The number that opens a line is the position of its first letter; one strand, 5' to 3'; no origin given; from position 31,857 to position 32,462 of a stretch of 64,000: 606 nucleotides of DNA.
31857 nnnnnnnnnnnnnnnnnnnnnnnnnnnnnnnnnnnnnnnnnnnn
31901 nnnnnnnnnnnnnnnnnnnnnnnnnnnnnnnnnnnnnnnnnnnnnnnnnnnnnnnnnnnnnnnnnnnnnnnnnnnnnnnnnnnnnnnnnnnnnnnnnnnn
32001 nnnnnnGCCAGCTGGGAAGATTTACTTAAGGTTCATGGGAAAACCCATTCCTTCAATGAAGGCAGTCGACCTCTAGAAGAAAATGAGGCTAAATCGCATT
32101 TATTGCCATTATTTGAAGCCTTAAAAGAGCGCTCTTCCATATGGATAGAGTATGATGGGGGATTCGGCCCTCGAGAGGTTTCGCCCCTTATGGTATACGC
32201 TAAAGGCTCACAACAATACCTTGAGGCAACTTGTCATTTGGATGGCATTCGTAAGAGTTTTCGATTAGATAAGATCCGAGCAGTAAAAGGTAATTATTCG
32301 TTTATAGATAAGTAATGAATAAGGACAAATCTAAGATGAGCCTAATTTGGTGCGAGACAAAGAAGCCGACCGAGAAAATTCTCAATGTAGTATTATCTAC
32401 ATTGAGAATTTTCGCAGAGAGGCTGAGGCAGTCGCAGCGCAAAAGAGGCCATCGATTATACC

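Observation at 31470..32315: DEDDh 3'-5' exonuclease fused to a WYL ligand-sensing domain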

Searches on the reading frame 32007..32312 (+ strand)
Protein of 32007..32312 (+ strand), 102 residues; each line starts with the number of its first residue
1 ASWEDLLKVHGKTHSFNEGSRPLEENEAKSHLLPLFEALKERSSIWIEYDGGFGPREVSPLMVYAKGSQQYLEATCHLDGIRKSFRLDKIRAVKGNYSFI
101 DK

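Call 32: search_protein_representatives(protein=window:32007-32312:+)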
Query: 102 residues. Proteins with E-value up to 0.001 (for the whole library): 41; up to 1e-10: 3; up to 1e-30: 0. The best 41 are listed.
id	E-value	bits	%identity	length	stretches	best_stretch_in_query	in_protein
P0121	2.7e-28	114.3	54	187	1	1-96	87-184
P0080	8.6e-26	106.3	52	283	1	1-93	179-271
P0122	3.3e-23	98.0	54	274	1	2-92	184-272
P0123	2.9e-07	46.8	50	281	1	35-94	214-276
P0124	1.8e-06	44.2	51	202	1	35-93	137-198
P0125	4.1e-06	43.1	43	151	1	26-94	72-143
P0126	4.3e-06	43.0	37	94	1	10-93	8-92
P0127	5.9e-06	42.5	47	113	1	33-94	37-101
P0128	1.7e-05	41.1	45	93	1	44-94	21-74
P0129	2.6e-05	40.5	49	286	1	38-94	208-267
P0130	2.6e-05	40.5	46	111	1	39-92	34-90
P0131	3.0e-05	40.3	42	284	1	23-93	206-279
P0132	4.6e-05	39.7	38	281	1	28-92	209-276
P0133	4.9e-05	39.6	39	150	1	32-92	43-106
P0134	5.4e-05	39.5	40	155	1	33-92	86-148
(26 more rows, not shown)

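Call 43: search_solved_structures(query=window:32034-32312:+, max_evalue=10, show_alignments=5)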
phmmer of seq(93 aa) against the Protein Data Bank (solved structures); distinct sequences matched with E-value up to 10: 4.
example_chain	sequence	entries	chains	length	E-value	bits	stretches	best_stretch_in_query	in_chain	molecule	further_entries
6sj9_A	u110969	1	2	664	0.0011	22.6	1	46-87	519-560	Proteasome accessory factor B/C (PafBC)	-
7tzv_A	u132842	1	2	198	0.053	17.1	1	3-84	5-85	WYL domain-containing protein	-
7u02_B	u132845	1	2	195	0.099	16.3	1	7-84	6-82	WYL domain-containing protein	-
7p5x_AX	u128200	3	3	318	0.7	13.6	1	29-81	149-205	PafC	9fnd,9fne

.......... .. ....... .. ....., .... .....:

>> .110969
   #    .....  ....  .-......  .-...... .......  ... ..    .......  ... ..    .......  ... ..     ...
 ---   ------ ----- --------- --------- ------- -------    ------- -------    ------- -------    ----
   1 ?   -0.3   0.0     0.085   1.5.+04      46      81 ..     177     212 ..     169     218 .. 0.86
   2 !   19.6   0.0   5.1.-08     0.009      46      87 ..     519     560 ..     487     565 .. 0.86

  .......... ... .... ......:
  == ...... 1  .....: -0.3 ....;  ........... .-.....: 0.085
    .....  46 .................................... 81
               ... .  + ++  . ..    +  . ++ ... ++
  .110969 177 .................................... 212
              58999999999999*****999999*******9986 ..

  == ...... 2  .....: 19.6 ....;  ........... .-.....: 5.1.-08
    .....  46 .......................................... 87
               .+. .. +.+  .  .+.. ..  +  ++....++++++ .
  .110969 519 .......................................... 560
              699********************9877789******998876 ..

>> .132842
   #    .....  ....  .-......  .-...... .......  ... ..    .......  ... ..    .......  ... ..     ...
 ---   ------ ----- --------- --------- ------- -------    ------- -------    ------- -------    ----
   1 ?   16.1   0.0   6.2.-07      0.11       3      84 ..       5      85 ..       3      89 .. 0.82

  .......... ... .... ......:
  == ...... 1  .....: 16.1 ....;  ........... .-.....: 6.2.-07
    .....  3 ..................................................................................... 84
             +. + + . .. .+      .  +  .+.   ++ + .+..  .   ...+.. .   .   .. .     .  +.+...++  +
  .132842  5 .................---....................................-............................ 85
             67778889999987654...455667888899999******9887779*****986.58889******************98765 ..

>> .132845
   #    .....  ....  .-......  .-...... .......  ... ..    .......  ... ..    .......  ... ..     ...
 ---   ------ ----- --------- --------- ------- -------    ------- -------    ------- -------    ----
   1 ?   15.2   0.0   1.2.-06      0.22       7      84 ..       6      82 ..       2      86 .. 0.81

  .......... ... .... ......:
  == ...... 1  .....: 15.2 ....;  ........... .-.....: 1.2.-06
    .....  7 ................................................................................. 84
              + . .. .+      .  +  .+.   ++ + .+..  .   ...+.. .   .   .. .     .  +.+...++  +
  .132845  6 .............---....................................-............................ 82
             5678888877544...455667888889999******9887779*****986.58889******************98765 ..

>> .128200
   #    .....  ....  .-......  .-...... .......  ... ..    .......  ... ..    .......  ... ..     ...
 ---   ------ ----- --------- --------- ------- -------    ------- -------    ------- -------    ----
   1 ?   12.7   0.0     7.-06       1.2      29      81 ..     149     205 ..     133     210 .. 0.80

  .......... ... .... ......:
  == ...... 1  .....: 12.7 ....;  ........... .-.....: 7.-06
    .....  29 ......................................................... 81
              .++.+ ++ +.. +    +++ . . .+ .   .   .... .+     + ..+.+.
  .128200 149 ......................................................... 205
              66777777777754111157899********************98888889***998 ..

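Call 77: predict_structure(alignment_id=A3)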
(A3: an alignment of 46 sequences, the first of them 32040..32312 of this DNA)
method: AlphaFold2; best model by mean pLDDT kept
length: 91 residues; sequences in the alignment: 46
mean_pLDDT: 79.4   pTM: 0.66
mean pLDDT of the five models: 79.4, 79.2, 79.1, 78.4, 76.1
residues with pLDDT >= 90: 34; 70-90: 30; 50-70: 18; < 50: 9
segments of 3 or more residues with pLDDT < 50: 1-4, 87-91
pLDDT, mean of each block of 10 residues (from residue 1): 54 64 87 90 87 89 93 92 64 37
secondary structure, 60 per line:
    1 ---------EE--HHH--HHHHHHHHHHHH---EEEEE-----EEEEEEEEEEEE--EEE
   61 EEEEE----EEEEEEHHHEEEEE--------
elements in order: H19-30 E34-38 E44-55 E58-65 E70-75 E79-83

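Call 79: fold_search(model_id=the predicted structure, library=pdb)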
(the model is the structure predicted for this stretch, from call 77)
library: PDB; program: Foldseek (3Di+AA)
matches with E <= 10: 839; with E <= 0.001: 3
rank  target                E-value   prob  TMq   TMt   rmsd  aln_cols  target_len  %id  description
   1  6sj9_A                4.4e-04  1.00  0.70  0.11   3.2        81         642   25  Proteasome accessory factor B/C (PafBC) of Arthrobacter aurescens (released 2019-10-16)
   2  9fnd_Y                8.4e-04  1.00  0.67  0.20   4.6        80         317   24  Transcriptional activator PafBC bound to mycobacterial RNA polymerase (released 2025-02-12)
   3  6sj9_B                8.9e-04  1.00  0.64  0.10   1.9        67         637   28  Proteasome accessory factor B/C (PafBC) of Arthrobacter aurescens (released 2019-10-16)
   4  7tb5                  1.0e-03  1.00  0.67  0.24   6.2        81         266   20  Structure of P. aeruginosa PA17 CapW (released 2022-01-19)
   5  9cu3_B                1.0e-03  1.00  0.61  0.30   7.2        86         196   31  Allosteric mechanism of DriD transcription activator (released 2025-04-23)
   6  7tzv_A                1.2e-03  1.00  0.63  0.32   6.3        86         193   31  Structure of DriD C-domain bound to 9mer ssDNA (released 2022-06-01)
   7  9cu3_A                1.4e-03  1.00  0.63  0.30   4.0        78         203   32  Allosteric mechanism of DriD transcription activator (released 2025-04-23)
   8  7qfz_H                1.9e-03  1.00  0.67  0.24   4.7        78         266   24  BrxR, a WYL-domain containing transcriptional regulator (released 2022-05-18)
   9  7qfz_G                1.9e-03  1.00  0.67  0.23   4.7        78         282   24  BrxR, a WYL-domain containing transcriptional regulator (released 2022-05-18)
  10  7qfz_C                1.9e-03  1.00  0.66  0.22   4.7        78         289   24  BrxR, a WYL-domain containing transcriptional regulator (released 2022-05-18)
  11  9c5g_A                2.0e-03  1.00  0.67  0.22   5.7        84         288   20  Structure of R. leguminosarum CapW bound to single-stranded DNA (released 2024-10-30)
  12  7qfz_D                2.4e-03  1.00  0.67  0.22   4.7        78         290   24  BrxR, a WYL-domain containing transcriptional regulator (released 2022-05-18)
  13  8tp8_A                2.4e-03  1.00  0.62  0.20   5.0        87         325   31  Structure of the C. crescentus WYL-activator, DriD, bound to ssDNA and cognate DNA (released 2023-11-29)
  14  7tzv_M                2.9e-03  1.00  0.60  0.31   3.6        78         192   32  Structure of DriD C-domain bound to 9mer ssDNA (released 2022-06-01)
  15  7qfz_B                3.1e-03  1.00  0.67  0.22   4.7        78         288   24  BrxR, a WYL-domain containing transcriptional regulator (released 2022-05-18)
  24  8tp8_D                8.7e-03  1.00  0.60  0.19   5.0        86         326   31  Structure of the C. crescentus WYL-activator, DriD, bound to ssDNA and cognate DNA (released 2023-11-29)
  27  8tp8_B                1.1e-02  1.00  0.62  0.20   4.9        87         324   31  Structure of the C. crescentus WYL-activator, DriD, bound to ssDNA and cognate DNA (released 2023-11-29)
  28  9c5g_B                1.4e-02  1.00  0.66  0.22   5.8        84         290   20  Structure of R. leguminosarum CapW bound to single-stranded DNA (released 2024-10-30)
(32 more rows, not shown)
